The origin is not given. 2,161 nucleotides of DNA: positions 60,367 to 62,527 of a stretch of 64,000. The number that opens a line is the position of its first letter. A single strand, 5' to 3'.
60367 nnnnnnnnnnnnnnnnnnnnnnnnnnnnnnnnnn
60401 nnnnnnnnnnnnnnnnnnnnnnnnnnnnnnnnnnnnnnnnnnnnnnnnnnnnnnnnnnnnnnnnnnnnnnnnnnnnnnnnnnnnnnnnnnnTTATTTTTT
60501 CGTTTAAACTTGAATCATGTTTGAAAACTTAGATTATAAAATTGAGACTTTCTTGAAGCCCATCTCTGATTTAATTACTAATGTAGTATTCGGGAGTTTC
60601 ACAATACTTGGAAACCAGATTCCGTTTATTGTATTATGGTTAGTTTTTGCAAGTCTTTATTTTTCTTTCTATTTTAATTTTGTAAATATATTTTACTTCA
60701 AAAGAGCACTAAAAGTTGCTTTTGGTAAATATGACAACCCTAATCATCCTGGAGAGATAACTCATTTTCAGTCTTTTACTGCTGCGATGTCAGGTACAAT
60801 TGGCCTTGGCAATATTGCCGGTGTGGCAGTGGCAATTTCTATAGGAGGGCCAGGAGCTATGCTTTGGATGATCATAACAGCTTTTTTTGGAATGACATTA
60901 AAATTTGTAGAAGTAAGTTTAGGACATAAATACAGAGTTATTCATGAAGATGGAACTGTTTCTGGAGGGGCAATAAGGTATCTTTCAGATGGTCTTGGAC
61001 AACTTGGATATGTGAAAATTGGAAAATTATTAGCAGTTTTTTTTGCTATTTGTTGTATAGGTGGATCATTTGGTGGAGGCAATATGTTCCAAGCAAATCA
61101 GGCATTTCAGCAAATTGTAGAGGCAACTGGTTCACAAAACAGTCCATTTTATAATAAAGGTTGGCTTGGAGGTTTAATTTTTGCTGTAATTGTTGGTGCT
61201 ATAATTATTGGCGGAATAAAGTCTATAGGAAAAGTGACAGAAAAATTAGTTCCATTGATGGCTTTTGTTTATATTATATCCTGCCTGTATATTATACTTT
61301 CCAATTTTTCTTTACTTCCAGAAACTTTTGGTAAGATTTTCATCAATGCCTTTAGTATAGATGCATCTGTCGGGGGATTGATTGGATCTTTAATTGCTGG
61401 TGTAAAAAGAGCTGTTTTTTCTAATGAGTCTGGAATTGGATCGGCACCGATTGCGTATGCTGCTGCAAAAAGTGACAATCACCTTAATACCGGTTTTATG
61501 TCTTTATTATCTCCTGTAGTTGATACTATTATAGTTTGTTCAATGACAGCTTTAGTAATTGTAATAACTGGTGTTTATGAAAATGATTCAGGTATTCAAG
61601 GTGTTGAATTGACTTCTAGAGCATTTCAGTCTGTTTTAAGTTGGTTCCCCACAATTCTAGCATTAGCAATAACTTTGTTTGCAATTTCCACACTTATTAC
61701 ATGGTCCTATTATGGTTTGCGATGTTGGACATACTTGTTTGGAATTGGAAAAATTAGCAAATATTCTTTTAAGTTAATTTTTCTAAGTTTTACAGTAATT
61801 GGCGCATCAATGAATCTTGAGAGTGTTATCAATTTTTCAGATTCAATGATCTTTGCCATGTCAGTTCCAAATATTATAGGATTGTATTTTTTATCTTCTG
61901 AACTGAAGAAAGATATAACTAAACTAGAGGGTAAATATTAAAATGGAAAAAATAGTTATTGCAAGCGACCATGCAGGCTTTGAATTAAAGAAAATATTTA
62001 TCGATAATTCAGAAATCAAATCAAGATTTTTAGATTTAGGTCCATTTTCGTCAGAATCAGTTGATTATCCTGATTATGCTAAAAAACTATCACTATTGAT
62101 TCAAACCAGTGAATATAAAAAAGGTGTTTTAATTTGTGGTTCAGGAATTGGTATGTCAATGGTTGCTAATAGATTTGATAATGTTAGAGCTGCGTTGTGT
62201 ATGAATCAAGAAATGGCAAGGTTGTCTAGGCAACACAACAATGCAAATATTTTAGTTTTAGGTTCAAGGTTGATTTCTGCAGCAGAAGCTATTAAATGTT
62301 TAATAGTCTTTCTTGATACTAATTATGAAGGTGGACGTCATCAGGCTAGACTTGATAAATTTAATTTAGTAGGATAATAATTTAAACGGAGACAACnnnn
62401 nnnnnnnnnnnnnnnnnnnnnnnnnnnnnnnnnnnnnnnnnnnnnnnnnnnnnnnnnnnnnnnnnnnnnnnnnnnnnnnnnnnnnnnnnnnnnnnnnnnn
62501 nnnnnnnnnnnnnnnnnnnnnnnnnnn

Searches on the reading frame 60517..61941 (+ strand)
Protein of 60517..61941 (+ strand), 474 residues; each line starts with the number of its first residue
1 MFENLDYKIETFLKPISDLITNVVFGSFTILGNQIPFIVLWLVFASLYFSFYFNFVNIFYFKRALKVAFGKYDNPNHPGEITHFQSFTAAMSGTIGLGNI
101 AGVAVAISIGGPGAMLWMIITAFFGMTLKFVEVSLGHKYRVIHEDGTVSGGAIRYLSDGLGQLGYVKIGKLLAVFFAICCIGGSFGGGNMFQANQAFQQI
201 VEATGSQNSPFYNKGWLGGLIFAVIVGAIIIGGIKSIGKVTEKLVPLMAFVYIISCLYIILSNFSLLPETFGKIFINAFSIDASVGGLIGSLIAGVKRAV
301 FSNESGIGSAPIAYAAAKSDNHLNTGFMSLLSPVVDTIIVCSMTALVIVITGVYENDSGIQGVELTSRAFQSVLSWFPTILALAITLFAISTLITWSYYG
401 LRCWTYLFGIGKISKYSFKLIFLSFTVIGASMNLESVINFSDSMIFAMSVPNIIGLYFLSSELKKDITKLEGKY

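Call 87: search_protein_families(library=pfam, proteins=[window:60517-61941:+], max_evalue=0.0001)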
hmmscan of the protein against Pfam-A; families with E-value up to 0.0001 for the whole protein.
window:60517-61941:+ (474 aa): 1 family
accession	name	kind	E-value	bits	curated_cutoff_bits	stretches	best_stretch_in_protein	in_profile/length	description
PF01235.23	Na_Ala_symp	-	7.3e-113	378.2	24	1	76-468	8-377/392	Sodium:alanine symporter family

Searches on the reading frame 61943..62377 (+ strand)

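Call 87: search_protein_families(library=pfam, proteins=[window:61943-62377:+], max_evalue=0.0001)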
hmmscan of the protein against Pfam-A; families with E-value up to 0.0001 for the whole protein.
window:61943-62377:+ (144 aa): 1 family
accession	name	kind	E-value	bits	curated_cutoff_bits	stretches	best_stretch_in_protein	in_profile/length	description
PF02502.23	LacAB_rpiB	-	4.8e-49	166.3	24.7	1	4-139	1-137/138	Ribose/Galactose Isomerase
